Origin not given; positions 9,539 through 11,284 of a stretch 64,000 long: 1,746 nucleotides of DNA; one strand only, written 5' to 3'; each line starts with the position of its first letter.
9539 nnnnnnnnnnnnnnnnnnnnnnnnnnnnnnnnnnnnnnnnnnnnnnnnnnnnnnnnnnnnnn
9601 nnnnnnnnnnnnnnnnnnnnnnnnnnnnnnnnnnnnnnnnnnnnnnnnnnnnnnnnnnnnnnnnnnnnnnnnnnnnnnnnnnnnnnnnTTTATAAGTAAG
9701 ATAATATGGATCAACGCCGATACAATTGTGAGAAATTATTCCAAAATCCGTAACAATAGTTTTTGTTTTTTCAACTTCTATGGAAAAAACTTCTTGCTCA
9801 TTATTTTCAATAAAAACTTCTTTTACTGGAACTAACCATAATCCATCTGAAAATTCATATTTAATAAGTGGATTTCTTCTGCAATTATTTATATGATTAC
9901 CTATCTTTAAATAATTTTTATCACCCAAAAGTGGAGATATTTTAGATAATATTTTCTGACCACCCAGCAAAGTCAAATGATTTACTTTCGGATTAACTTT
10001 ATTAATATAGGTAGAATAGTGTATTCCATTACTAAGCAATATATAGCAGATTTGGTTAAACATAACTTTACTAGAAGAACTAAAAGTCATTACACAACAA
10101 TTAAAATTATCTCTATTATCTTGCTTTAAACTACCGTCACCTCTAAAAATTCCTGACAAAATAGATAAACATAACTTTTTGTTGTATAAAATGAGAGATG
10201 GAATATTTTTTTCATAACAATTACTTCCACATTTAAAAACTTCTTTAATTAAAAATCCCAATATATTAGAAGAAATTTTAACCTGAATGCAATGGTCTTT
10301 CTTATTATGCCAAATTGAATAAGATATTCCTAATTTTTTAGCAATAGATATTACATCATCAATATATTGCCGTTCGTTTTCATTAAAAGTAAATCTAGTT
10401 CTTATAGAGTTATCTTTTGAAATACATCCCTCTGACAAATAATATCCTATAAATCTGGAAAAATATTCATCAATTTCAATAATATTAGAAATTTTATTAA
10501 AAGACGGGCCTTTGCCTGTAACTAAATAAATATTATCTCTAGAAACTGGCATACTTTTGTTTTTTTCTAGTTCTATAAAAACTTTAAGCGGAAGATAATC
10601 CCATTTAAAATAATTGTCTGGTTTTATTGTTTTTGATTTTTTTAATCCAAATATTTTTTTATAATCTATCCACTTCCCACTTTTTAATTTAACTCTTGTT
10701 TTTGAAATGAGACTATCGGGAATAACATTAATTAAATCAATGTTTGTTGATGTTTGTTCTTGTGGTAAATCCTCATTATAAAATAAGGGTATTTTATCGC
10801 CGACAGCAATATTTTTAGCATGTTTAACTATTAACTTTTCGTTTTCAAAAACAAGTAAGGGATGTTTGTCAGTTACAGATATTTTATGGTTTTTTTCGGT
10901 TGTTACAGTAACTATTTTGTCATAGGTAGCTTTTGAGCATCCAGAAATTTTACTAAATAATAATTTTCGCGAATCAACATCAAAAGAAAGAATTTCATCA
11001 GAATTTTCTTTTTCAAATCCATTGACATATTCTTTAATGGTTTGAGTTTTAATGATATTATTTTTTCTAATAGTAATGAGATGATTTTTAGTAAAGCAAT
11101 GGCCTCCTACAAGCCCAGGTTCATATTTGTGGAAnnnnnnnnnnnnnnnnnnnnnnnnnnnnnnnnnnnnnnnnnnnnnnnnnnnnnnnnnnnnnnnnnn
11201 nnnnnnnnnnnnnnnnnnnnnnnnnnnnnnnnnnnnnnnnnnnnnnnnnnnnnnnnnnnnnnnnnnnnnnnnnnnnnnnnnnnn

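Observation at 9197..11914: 458-aa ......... intein inserted exactly at the catalytic Cys of a UDP-sugar dehydrogenase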

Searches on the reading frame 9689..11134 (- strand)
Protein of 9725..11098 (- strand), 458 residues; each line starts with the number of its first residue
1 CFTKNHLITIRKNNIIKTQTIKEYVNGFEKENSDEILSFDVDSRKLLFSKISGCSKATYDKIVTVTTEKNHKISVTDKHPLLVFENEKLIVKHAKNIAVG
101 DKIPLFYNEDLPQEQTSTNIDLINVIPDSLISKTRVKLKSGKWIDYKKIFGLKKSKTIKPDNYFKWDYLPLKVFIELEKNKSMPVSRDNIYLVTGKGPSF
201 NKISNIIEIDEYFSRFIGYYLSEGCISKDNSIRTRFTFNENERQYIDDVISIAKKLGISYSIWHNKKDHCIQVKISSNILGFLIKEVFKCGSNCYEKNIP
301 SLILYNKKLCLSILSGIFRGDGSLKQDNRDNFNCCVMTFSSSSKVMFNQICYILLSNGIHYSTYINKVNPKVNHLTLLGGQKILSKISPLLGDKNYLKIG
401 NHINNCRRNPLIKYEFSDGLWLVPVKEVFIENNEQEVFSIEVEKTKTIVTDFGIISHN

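Call 4: search_protein_families(library=pfam, proteins=[window:9725-11098:-], max_evalue=0.1)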
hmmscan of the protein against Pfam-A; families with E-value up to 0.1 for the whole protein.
seq(458 aa): 4 families
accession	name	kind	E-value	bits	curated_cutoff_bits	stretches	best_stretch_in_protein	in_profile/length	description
PF14890.11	Intein_splicing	-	3.1e-16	60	35.8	1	16-458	8-155/155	Intein splicing domain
PF14528.11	LAGLIDADG_3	-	1.4e-13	51.4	22.5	2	212-269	3-62/82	LAGLIDADG-like domain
PF14527.11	LAGLIDADG_WhiA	-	7.2e-06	26.5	23.2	1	217-283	6-71/93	WhiA LAGLIDADG-like domain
PF05204.19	Hom_end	-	0.004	17.7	21.1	0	216-265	18-65/110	Homing endonuclease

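Call 5: search_protein_families(library=ncbifam, proteins=[window:9725-11098:-], max_evalue=0.1)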
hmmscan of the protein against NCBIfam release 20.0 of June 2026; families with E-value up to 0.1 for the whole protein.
seq(458 aa): 7 families
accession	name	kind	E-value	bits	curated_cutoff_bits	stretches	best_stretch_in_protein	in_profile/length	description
NF011303.0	PRK14715.1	equivalog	1.9e-26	91.5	1585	1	33-359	941-1258/1627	DNA-directed DNA polymerase II large subunit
NF045703.1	rSAM_Tes_intein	exception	1.3e-25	89.4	1700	1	27-454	193-606/1040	tetraether lipid synthase Tes, intein-containing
NF011491.0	PRK14898.1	equivalog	7.4e-13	47.4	783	1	35-359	125-380/860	DNA-directed RNA polymerase subunit A''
TIGR01445.1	intein_Nterm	domain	1.2e-07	32.6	24.5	1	1-83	1-83/83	intein N-terminal splicing region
NF011302.0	PRK14714.1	equivalog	4.2e-07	27.9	1791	1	29-126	975-1073/1350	DNA-directed DNA polymerase II large subunit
NF007072.0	PRK09519.1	equivalog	0.00064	18.2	1024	1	205-386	355-533/790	intein-containing recombinase RecA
TIGR01443.1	intein_Cterm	domain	0.059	13.6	15.6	0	436-458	1-23/24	intein C-terminal splicing region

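Call 7: search_solved_structures(query=window:9725-11098:-, max_evalue=1, show_alignments=3)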
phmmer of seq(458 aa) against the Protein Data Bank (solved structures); distinct sequences matched with E-value up to 1: 8.
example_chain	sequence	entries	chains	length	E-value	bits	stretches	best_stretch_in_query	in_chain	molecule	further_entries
2cw7_A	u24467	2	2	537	2.2e-09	40.1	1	203-359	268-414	Endonuclease PI-PkoII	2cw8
2lcj_A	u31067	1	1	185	6.2e-05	25.4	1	33-116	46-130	Pab polC intein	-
7oec_A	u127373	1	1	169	0.0026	20.1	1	35-105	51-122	DNA polymerase II large subunit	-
6rpp_A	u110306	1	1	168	0.0037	19.6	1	26-106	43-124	Cell division control protein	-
5bkh_A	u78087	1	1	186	0.0041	19.4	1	35-105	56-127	DNA polymerase II large subunit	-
6rpq_A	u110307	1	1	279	0.0059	18.9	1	27-113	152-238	Ubiquitin-like protein SMT3,1108aa long hypothetical cell division control protein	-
5o9i_A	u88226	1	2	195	0.056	15.7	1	33-120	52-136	Transcription initiation factor IIB,Transcription initiation factor IIB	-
4e2u_A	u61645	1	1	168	0.48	12.6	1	36-134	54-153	Pho radA intein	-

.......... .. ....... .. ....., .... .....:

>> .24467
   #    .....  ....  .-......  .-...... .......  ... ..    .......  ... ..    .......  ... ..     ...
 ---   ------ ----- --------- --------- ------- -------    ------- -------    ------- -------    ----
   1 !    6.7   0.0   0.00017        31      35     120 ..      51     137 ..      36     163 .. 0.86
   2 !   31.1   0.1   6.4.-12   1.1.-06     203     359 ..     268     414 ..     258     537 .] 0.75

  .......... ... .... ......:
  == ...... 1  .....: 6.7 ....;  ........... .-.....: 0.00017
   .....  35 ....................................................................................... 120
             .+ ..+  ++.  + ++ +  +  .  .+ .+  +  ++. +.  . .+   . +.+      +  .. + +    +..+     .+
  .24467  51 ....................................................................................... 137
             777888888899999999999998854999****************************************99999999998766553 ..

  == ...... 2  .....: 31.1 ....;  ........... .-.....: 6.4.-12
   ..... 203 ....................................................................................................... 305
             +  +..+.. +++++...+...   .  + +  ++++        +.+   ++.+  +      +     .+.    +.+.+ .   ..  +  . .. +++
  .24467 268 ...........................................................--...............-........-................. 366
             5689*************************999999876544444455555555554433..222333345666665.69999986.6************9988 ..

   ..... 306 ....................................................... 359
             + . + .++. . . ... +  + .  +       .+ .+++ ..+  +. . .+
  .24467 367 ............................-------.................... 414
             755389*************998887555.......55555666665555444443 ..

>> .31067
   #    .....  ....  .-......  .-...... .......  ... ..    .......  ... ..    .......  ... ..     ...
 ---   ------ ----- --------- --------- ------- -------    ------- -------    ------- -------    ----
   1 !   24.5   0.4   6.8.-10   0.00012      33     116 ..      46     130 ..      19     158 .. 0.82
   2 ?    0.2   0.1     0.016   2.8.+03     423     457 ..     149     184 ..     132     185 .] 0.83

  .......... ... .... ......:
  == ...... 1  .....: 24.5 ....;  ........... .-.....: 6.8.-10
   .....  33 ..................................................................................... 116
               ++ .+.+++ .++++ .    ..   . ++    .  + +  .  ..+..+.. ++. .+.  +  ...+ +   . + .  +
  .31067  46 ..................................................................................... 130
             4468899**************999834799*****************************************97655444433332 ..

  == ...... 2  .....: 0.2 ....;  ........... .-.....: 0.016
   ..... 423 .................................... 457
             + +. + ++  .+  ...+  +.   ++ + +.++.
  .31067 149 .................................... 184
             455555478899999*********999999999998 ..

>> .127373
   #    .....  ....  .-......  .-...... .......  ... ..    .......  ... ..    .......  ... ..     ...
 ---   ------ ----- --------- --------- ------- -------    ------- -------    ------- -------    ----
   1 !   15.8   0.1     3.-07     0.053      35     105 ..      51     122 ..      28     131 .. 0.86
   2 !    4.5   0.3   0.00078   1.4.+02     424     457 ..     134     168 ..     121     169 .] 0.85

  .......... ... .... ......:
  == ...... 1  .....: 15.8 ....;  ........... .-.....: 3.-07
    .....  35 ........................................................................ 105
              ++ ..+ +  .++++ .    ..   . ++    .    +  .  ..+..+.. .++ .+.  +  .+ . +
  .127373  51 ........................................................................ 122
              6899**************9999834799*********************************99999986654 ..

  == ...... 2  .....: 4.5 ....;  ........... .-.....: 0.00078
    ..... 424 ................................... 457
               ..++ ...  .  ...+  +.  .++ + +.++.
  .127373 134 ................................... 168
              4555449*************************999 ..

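Call 28: find_related_loci(query=A1, collection=viral_contigs, flank=10000)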
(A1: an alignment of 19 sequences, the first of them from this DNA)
Query A1 (482 aa) in viral_contigs; peptide patterns used: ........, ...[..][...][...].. (x = any residue, [..] = any of these).
29 stretches matched a pattern; 16 encode a relative of the query (tblastn E <= 1e-3); 16 distinct loci.
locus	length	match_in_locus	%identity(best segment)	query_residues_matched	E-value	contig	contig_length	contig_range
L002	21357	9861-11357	36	1-482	4e-78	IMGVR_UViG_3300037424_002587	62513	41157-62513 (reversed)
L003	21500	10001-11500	29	1-482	7e-57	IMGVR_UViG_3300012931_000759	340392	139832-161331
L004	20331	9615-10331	31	215-473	6e-19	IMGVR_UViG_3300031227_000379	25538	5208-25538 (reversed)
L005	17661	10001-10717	31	215-473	6e-19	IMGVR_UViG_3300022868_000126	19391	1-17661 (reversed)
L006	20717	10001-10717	31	215-473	6e-19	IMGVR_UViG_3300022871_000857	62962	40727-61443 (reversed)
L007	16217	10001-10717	31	215-473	6e-19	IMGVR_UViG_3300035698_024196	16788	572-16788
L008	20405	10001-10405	30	199-334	3e-11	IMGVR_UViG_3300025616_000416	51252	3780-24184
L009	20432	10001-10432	23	225-370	2e-8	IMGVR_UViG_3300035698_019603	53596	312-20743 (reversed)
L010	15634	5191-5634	22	221-378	8e-8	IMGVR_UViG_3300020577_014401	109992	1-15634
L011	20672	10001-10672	26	225-470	1e-6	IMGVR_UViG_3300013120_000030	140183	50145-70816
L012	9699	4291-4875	27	181-386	6e-6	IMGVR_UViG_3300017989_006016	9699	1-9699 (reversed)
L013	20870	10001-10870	24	169-475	3e-5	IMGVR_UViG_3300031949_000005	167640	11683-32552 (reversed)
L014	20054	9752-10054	37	228-334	3e-5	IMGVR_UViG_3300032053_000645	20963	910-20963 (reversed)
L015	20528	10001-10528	25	185-383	4e-5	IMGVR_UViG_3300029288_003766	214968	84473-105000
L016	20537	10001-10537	23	188-379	6e-5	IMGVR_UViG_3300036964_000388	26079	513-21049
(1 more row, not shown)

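Call 29: find_related_loci(query=A1, collection=genome_contigs, flank=3000)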
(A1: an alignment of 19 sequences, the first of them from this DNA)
Query A1 (482 aa) in genome_contigs; peptide patterns used: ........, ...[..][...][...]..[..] (x = any residue, [..] = any of these).
210 stretches matched a pattern; 174 encode a relative of the query (tblastn E <= 1e-3); the best 80 are kept; 80 distinct loci.
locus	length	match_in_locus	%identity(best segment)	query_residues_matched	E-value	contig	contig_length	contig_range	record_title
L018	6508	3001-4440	44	1-482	3e-113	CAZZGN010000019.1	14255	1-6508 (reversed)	MAG TPA_asm: uncultured Methanosarcinales archaeon isolate SRP104257_co1_4 genome assembly, contig: NODE_2844_length_142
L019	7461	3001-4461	42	1-482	1e-106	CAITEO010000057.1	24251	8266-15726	uncultured Candidatus Woesearchaeota archaeon isolate AlinenSediments_bin-1271 genome assembly, contig: bin-1271:057/101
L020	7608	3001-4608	36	1-482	2e-103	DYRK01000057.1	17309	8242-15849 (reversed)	MAG TPA_asm: Desulfatirhabdium butyrativorans isolate SulCav_GS10_10_47_57 SulCav_GS10_10_4650_length_17309_cov_33_18482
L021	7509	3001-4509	36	1-482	5e-102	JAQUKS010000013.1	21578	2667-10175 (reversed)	MAG: Candidatus Paceibacterota bacterium isolate STD1_112 NODE_5372_length_21578_cov_3.846814_Sandtown_D1, whole genome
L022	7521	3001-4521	38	1-482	2e-98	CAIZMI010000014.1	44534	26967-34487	uncultured bacterium isolate Loc090907-8-6m_bin-405 genome assembly, contig: bin-405:14/64, whole genome shotgun sequenc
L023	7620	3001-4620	35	1-482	2e-97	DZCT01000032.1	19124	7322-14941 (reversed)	MAG TPA_asm: Desulfatirhabdium butyrativorans isolate SulCav_PC08_64_48_9 SulCav_PC08-64_1916_length_19124_cov_5.236352,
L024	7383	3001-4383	38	28-482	4e-97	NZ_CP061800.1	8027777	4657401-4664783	Desulfonema magnum strain 4be13 chromosome, complete genome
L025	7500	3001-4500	38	1-482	1e-91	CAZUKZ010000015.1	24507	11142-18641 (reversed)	MAG TPA_asm: Candidatus Woesearchaeota archaeon isolate SRP077602_co2_412 genome assembly, contig: NODE_3028_length_2450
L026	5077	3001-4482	37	1-482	3e-90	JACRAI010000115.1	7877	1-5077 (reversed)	MAG: archaeon isolate NC_groundwater_1589_Pr3_B-0.1um_32_8 SR-2_scaffold_141_3459522, whole genome shotgun sequence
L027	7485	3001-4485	37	1-482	4e-89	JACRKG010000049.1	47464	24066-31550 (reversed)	MAG: Candidatus Woesearchaeota archaeon isolate NC_groundwater_1849_Pr3_B-0.1um_32_19 SR-2_scaffold_141_4031562, whole g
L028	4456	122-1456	35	48-482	1e-87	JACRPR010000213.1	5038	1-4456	MAG: Chloroflexi bacterium isolate NC_groundwater_1992_Pr3_S-0.65um_56_3 SR2-18-Sp65_coassembly_scaffold_414699, whole g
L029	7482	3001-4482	36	1-482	1e-85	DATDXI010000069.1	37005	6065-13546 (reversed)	MAG TPA_asm: Candidatus Nanoarchaeia archaeon isolate SMAG_U8134 k141_173156, whole genome shotgun sequence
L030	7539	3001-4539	35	1-482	9e-85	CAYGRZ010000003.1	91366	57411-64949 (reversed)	MAG TPA_asm: uncultured Planctomycetia bacterium isolate ERP119294_co1_123 genome assembly, contig: NODE_232_length_9136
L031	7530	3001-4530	31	1-482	1e-83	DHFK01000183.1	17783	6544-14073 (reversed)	MAG TPA_asm: Anaerolineales bacterium UBA4826 UBA4826_contig_1499, whole genome shotgun sequence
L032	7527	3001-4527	32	1-482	1e-83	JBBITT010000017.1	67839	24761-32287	MAG: Chloroflexota bacterium isolate RVF170221_bin_402 NODE_546_length_67839_cov_19.965051, whole genome shotgun sequenc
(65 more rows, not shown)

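Call 34: search_protein_families(library=pfam, proteins=[L002:254-913:+, L002:931-1695:+, L002:1731-2732:+, L002:3716-4975:+, L002:4987-6213:+, L002:6498-8792:+, L002:9060-11822:+, L002:14153-16171:+, L002:17140-19341:+, L002:20222-21055:+], max_evalue=0.001)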
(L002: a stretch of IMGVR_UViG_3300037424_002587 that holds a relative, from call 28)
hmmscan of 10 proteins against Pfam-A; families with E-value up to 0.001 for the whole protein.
L002:254-913:+ (219 aa): 0 families

L002:931-1695:+ (254 aa): 0 families

L002:1731-2732:+ (333 aa): 1 family
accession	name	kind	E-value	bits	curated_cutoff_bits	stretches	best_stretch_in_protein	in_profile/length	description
PF00149.33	Metallophos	-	1.5e-15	58.6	21.5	1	1-193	1-190/191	Calcineurin-like phosphoesterase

L002:3716-4975:+ (419 aa): 2 families
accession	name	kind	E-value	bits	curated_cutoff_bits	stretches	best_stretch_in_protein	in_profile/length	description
PF01385.25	OrfB_IS605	-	2.5e-15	57.2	30.5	1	175-291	10-116/120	Probable transposase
PF07282.18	Cas12f1-like_TNB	-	1.3e-08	35.3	26.3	1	313-384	1-60/60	Cas12f1-like, TNB domain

L002:4987-6213:+ (408 aa): 0 families

L002:6498-8792:+ (764 aa): 6 families
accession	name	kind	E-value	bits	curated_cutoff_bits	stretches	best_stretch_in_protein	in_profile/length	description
PF07724.20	AAA_2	-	2.7e-24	86.5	27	1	481-665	16-166/166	AAA domain (Cdc48 subfamily)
PF06689.19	zf-C4_ClpX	-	5.5e-13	49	27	1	10-42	2-35/39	ClpX C4-type zinc finger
PF10431.15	ClpB_D2-small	-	4e-11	43.2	21.9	1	671-748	1-74/81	C-terminal, D2-small domain, of ClpB protein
PF00004.35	AAA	-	1.5e-07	32.4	21.2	1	482-576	12-96/131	ATPase family associated with various cellular activities (AAA)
PF14528.11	LAGLIDADG_3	-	0.00011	22.8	22.5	1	332-396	1-55/82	LAGLIDADG-like domain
PF00493.29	MCM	-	0.00036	20.1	23.3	0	65-119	20-75/224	MCM P-loop domain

L002:9060-11822:+ (920 aa): 6 families
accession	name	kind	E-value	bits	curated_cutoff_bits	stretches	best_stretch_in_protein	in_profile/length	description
PF03721.20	UDPG_MGDP_dh_N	-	2.3e-37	128.8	27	1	29-200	3-181/187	UDP-glucose/GDP-mannose dehydrogenase family, NAD binding domain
PF00984.24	UDPG_MGDP_dh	-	1e-24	86.9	25.4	1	221-292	2-75/94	UDP-glucose/GDP-mannose dehydrogenase family, central domain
PF03720.21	UDPG_MGDP_dh_C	-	7.7e-17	62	30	1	811-909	1-101/103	UDP-glucose/GDP-mannose dehydrogenase family, UDP binding domain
PF14890.11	Intein_splicing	-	4.4e-12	46.5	35.8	1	314-754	10-155/155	Intein splicing domain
PF14528.11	LAGLIDADG_3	-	3.6e-09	37.2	22.5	1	601-667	2-55/82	LAGLIDADG-like domain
PF03446.21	NAD_binding_2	-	8.2e-08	32.9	21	1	29-150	2-103/161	NAD binding domain of 6-phosphogluconate dehydrogenase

L002:14153-16171:+ (672 aa): 4 families
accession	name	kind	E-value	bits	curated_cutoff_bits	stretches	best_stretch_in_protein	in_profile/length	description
PF13177.12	DNA_pol3_delta2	-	2.1e-29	103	27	1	326-480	1-159/161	DNA polymerase III, delta subunit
PF00004.35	AAA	-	2.8e-07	31.5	21.2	1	347-477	1-127/131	ATPase family associated with various cellular activities (AAA)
PF05496.18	RuvB_N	-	9.5e-06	25.9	27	1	317-369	2-58/159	Holliday junction DNA helicase RuvB P-loop domain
PF13191.12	AAA_16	-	0.00011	23.2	32.6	1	324-413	2-99/167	AAA ATPase domain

L002:17140-19341:+ (733 aa): 0 families

L002:20222-21055:+ (277 aa): 0 families

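Call 47: predict_structure(alignment_id=A1)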
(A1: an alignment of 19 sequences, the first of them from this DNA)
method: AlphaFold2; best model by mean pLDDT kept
length: 482 residues; sequences in the alignment: 19
mean_pLDDT: 83.7   pTM: 0.86
mean pLDDT of the five models: 83.7, 82.1, 81.5, 81.4, 80.1
residues with pLDDT >= 90: 230; 70-90: 184; 50-70: 43; < 50: 25
segments of 3 or more residues with pLDDT < 50: 1-11, 166-169, 473-477, 479-482
pLDDT, mean of each block of 10 residues (from residue 1): 35 84 91 92 85 89 88 93 91 88 90 90 78 94 91 86 57 74 91 91 83 87 95 86 80 91 91 93 91 92 91 91 92 75 64 92 91 78 76 74 79 73 72 93 93 85 89 49 37
secondary structure, 60 per line:
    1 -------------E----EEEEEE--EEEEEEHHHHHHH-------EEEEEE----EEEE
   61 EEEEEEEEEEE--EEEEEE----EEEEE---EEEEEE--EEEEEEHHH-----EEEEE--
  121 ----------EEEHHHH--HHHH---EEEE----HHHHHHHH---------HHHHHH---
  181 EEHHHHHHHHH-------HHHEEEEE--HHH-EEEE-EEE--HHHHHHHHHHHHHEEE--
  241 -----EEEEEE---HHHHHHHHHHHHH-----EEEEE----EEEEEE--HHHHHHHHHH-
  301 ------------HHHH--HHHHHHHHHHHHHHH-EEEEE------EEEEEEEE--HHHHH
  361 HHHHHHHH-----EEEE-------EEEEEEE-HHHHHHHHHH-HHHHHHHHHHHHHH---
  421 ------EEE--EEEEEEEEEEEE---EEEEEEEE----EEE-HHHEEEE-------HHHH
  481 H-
elements in order: E19-24 E27-32 H33-39 E47-52 E57-71 E74-79 E84-88 E92-97 E100-105 E114-118 E131-133 H134-137 H140-143 E147-150 H155-162 H172-177 H183-191 E202-206 E213-216 E218-220 H223-235 E236-238 E246-251 H255-267 E273-277 E282-287 H290-299 H313-316 H319-333 E335-339 E346-353 H356-368 E374-377 E385-391 H393-402 H404-417 E427-429 E432-443 E447-454 E459-461 E466-469 H477-481
